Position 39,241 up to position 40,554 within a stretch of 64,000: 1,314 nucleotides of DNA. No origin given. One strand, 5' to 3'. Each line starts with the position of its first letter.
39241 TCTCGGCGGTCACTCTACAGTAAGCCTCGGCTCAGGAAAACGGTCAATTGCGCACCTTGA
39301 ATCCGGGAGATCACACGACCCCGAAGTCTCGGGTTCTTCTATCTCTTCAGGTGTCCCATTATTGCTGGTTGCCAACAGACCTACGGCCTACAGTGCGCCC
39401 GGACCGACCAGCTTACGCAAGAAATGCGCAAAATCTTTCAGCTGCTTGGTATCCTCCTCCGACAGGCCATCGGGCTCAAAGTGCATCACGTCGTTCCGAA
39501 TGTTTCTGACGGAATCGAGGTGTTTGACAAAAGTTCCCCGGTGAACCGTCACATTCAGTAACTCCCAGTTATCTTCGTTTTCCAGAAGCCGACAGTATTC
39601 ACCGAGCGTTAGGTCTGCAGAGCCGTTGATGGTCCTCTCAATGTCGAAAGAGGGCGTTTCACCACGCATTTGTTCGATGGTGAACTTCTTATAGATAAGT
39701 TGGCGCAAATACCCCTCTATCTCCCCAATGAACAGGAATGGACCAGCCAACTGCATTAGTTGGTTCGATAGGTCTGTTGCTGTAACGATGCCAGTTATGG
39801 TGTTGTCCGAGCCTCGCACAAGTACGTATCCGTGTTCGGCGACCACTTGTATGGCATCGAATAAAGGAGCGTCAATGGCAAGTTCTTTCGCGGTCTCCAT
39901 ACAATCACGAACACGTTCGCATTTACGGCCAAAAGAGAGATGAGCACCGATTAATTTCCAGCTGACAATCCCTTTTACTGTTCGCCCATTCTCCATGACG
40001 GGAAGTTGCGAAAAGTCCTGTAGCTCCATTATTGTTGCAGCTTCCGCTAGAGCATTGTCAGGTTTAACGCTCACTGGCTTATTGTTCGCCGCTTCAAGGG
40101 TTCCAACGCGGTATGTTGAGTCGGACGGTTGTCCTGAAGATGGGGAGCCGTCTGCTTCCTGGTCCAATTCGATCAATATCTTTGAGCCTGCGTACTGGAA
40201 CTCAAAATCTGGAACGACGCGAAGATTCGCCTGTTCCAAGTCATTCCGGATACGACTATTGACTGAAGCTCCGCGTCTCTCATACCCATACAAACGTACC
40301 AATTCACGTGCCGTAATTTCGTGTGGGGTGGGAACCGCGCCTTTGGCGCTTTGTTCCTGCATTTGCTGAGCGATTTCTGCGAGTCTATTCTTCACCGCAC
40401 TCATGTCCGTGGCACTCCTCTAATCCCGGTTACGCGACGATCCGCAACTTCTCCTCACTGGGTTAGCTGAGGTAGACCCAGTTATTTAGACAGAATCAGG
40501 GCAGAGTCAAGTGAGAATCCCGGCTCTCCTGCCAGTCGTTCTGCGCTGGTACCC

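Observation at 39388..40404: Stand-alone CBS-pair + HEPN (Rx4H) protein isolated between IS scars: candidate ligand-gated RNase or defence effector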

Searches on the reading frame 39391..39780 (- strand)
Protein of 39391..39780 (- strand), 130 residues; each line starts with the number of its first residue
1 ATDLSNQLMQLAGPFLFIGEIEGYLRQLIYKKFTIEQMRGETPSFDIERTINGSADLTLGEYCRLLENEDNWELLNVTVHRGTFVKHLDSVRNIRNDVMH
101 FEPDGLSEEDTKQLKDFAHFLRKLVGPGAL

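Call 30: search_solved_structures(query=A2, max_evalue=10)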
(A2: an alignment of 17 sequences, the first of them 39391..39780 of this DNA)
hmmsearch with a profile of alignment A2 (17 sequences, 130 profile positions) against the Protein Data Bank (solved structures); distinct sequences matched with E-value up to 10: 5.
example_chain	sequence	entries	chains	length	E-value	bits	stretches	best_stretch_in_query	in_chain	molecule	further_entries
2iwb_A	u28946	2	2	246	0.11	15.8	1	32-114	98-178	METHICILLIN RESISTANCE MECR1 PROTEIN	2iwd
2iwc_A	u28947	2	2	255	0.11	15.7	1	32-114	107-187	METHICILLIN RESISTANCE MECR1 PROTEIN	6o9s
5daj_A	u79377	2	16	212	0.39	14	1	35-96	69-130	NalD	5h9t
6deg_A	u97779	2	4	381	1.8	11.8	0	71-94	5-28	Beta sliding clamp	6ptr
4faj_A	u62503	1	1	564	4.1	10.6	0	62-89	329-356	PrgZ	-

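Call 33: search_protein_families(library=pfam, alignment_id=A3, max_evalue=10)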
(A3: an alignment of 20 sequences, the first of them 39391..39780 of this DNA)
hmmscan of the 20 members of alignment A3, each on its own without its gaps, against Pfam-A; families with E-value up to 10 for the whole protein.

A. member 1, window:39391-39780:- (130 aa): 2 families
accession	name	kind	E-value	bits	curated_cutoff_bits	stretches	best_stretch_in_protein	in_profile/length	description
PF13643.11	DUF4145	-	0.11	13.1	23.1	1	85-117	55-86/88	Domain of unknown function (DUF4145)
PF20185.3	DUF6548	-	0.21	11.9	27.3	1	86-119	50-87/164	Family of unknown function (DUF6548)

B. families by the number of members that match (of 20 scanned): 15 families
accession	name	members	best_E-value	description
PF18731.6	HEPN_Swt1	14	0.00022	Swt1-like HEPN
PF25770.1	CC_CEP63-bind_CEP152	5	0.025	CEP152, CEP63 binding coiled coil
PF18735.6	HEPN_RiboL-PSP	3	0.0049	RiboL-PSP-HEPN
PF13643.11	DUF4145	2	0.11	Domain of unknown function (DUF4145)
PF24615.2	Spectrin_Anc-1_2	2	0.19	Nuclear anchorage protein 1, spectrin repeat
PF20185.3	DUF6548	2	0.21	Family of unknown function (DUF6548)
PF06816.18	NOD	1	0.058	NOTCH protein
PF06819.16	Arc_PepC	1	0.083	Archaeal Peptidase A24 C-terminal Domain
PF03444.21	HrcA_DNA-bdg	1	0.086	Winged helix-turn-helix transcription repressor, HrcA DNA-binding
PF09034.15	TRADD_N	1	0.09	TRADD, N-terminal domain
PF08497.15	Radical_SAM_N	1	0.13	Radical SAM N-terminal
PF13710.12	ACT_5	1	0.18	ACT domain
PF15566.12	Imm32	1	0.18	Immunity protein 32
PF12358.13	DUF3644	1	0.25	Domain of unknown function (DUF3644)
PF10083.14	DUF2321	1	0.32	Uncharacterized protein conserved in bacteria (DUF2321)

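Call 39: predict_structure(alignment_id=A3)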
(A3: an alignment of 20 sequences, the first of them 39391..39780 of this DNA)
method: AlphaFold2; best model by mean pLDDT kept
length: 130 residues; sequences in the alignment: 20
mean_pLDDT: 84.3   pTM: 0.79
mean pLDDT of the five models: 84.3, 83.7, 83.5, 82.7, 82.4
residues with pLDDT >= 90: 64; 70-90: 41; 50-70: 23; < 50: 2
segments of 3 or more residues with pLDDT < 50: none
pLDDT, mean of each block of 10 residues (from residue 1): 65 84 93 88 66 88 94 92 96 87 75 94 74
secondary structure, 60 per line:
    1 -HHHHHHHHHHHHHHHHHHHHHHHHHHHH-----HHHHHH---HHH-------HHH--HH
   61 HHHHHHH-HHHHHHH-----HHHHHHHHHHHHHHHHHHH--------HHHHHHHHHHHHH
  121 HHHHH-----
elements in order: H2-29 H35-40 H59-67 H69-75 H81-99 H108-125

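Call 42: fold_search(model_id=the predicted structure, library=pdb)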
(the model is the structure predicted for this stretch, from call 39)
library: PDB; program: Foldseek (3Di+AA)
matches with E <= 10: 137; with E <= 0.001: 0
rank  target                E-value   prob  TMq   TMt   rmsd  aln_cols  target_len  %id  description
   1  6s33_B                1.1e+00  0.15  0.30  0.30  17.0       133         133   16  Ligand binding domain of the P. putida receptor PcaY_PP in complex with Protocatechuate (released 2020-10-21)
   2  5xsj_L                1.6e+00  0.16  0.34  0.36  14.6       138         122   13  XylFII-LytSN complex (released 2017-08-02)
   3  2b0h_MODEL_1_A        1.6e+00  0.13  0.30  0.28  17.4       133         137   10  Solution structure of VBS3 fragment of talin (released 2006-01-17)
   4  6s18_A                1.6e+00  0.10  0.28  0.26  17.7       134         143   15  Ligand binding domain of the P. putida receptor PcaY_PP in complex with glycerol (released 2020-10-21)
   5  2cmr_A                1.7e+00  0.08  0.24  0.18  20.1       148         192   11  Crystal structure of the HIV-1 neutralizing antibody D5 Fab bound to the gp41 inner-core mimetic 5-helix (released 2006-10-16)
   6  8vl8_C                1.8e+00  0.08  0.22  0.20  15.4       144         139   10  Salmonella enterica Typhimurium taxis to serine and repellents (Tsr) ligand-binding domain with L-Ser, pH 7 (released 2024-04-03)
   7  6s18_B                1.9e+00  0.12  0.30  0.29  15.5       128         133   14  Ligand binding domain of the P. putida receptor PcaY_PP in complex with glycerol (released 2020-10-21)
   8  6s38_B                2.0e+00  0.08  0.25  0.25  16.9       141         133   15  Ligand binding domain of the P. putida receptor PcaY_PP in complex with quinate (released 2020-10-21)
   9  6s33_A                2.1e+00  0.09  0.28  0.26  17.5       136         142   14  Ligand binding domain of the P. putida receptor PcaY_PP in complex with Protocatechuate (released 2020-10-21)
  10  7xp1                  2.3e+00  0.08  0.26  0.19  13.0       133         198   10  Crystal structure of PmiR from Pseudomonas aeruginosa (released 2023-04-12)
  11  8iyj_U5               2.3e+00  0.08  0.22  0.12  22.2       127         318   10  Cryo-EM structure of the 48-nm repeat doublet microtubule from mouse sperm (released 2023-07-05)
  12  2huj                  2.5e+00  0.10  0.31  0.32  13.4       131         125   12  Crystal structure of a protein of uknown function (NP_471338.1) from Listeria innocua at 1.74 A resolution (released 2006-08-08)
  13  6s37_B                2.5e+00  0.10  0.30  0.30  14.3       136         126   14  Ligand binding domain of the P. putida receptor PcaY_PP in complex with salicylic acid (released 2020-10-21)
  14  3atp_A                2.5e+00  0.06  0.21  0.19  14.8       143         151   10  Structure of the ligand binding domain of the bacterial serine chemoreceptor Tsr with ligand (released 2011-10-19)
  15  1hw1_A                2.5e+00  0.05  0.18  0.12  13.5       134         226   10  THE FADR-DNA COMPLEX: TRANSCRIPTIONAL CONTROL OF FATTY ACID METABOLISM IN ESCHERICHIA COLI (released 2001-01-24)
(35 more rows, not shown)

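Call 69: fold_search(model_id=the predicted structure, library=viral)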
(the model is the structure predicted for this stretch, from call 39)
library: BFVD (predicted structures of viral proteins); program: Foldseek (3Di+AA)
matches with E <= 10: 183; with E <= 0.001: 0
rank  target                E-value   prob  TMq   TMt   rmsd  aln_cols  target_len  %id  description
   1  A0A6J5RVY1            4.5e-01  0.13  0.22  0.08  17.9       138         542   17  Uncharacterized protein [uncultured Caudovirales phage]
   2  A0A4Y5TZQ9            6.2e-01  0.77  0.52  0.44   7.5       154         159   15  (no name in the UniProt tables at hand)
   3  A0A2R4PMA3            6.9e-01  0.15  0.23  0.16  16.9       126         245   13  (no name in the UniProt tables at hand)
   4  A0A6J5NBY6            1.1e+00  0.13  0.27  0.13  16.2       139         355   16  Uncharacterized protein [uncultured Caudovirales phage]
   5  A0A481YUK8            1.3e+00  0.16  0.31  0.29  14.7       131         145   14  Uncharacterized protein [Marseillevirus LCMAC102]
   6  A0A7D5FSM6            1.3e+00  0.15  0.31  0.33  17.6       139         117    9  (no name in the UniProt tables at hand)
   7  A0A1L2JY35            1.8e+00  0.14  0.34  0.29  18.2       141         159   14  Uncharacterized protein [Aeribacillus phage AP45]
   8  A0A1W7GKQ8            1.8e+00  0.11  0.27  0.11  11.5       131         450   11  DNA topoisomerase (ATP-hydrolyzing) [Tenacibaculum phage pT24]
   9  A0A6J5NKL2            1.8e+00  0.07  0.22  0.10  13.7       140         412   10  Uncharacterized protein [uncultured Caudovirales phage]
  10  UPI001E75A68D         1.9e+00  0.10  0.26  0.28  12.3       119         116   12  (no name look-up for this kind of identifier)
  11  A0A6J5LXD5            2.0e+00  0.10  0.28  0.10  15.6       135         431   12  Uncharacterized protein [uncultured Caudovirales phage]
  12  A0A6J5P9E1            2.0e+00  0.07  0.23  0.17  12.8       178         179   11  Uncharacterized protein [uncultured Caudovirales phage]
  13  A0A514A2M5            2.0e+00  0.06  0.20  0.07  18.6       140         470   11  Uncharacterized protein [Vibrio phage USC-1]
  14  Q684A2                2.1e+00  0.08  0.26  0.28  13.7       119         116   15  (no name in the UniProt tables at hand)
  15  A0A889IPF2            2.1e+00  0.08  0.23  0.11  14.8       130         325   10  (no name in the UniProt tables at hand)
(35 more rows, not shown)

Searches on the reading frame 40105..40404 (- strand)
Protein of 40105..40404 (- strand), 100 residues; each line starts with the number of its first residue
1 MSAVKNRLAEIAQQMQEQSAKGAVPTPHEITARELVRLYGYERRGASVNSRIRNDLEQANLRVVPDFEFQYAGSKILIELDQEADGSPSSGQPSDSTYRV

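Call 52: search_protein_families(library=pfam, alignment_id=A5, max_evalue=10)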
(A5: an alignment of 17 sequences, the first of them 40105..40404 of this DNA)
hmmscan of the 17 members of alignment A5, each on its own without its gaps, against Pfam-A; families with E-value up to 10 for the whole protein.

A. member 1, window:40105-40404:- (100 aa): 0 families

B. families by the number of members that match (of 17 scanned): 10 families
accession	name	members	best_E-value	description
PF12848.13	ABC_tran_Xtn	1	0.002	ABC transporter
PF21837.1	DUF6896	1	0.028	Domain of unknown function (DUF6896)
PF00392.27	GntR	1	0.035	Bacterial regulatory proteins, gntR family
PF23816.1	DUF7187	1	0.035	Family of unknown function (DUF7187)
PF11348.13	DUF3150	1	0.039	Protein of unknown function (DUF3150)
PF18627.6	PgdA_N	1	0.046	Peptidoglycan GlcNAc deacetylase N-terminal domain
PF07497.18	Rho_RNA_bind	1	0.11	Rho termination factor, RNA-binding domain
PF13299.11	CPSF100_C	1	0.13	Cleavage and polyadenylation factor 2 C-terminal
PF03980.19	Nnf1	1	0.14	Nnf1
PF18593.6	CdiI_2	1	0.14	CdiI immunity protein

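Call 53: search_solved_structures(query=A5, max_evalue=10)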
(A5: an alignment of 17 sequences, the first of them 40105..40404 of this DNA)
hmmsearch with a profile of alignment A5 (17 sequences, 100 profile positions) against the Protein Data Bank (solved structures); distinct sequences matched with E-value up to 10: 4.
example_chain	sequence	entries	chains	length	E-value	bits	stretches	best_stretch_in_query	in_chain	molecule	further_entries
7rdr_A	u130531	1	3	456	7.2e-14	54.7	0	3-40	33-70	Circular tendon repeat protein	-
8g2z_1L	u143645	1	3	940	0.11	15.6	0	26-67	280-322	CFAP115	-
8g3d_1L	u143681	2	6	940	0.11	15.6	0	26-67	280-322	CFAP115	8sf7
6g7n_A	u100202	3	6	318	1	12.5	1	38-84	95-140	Extracellular solute-binding protein, family 1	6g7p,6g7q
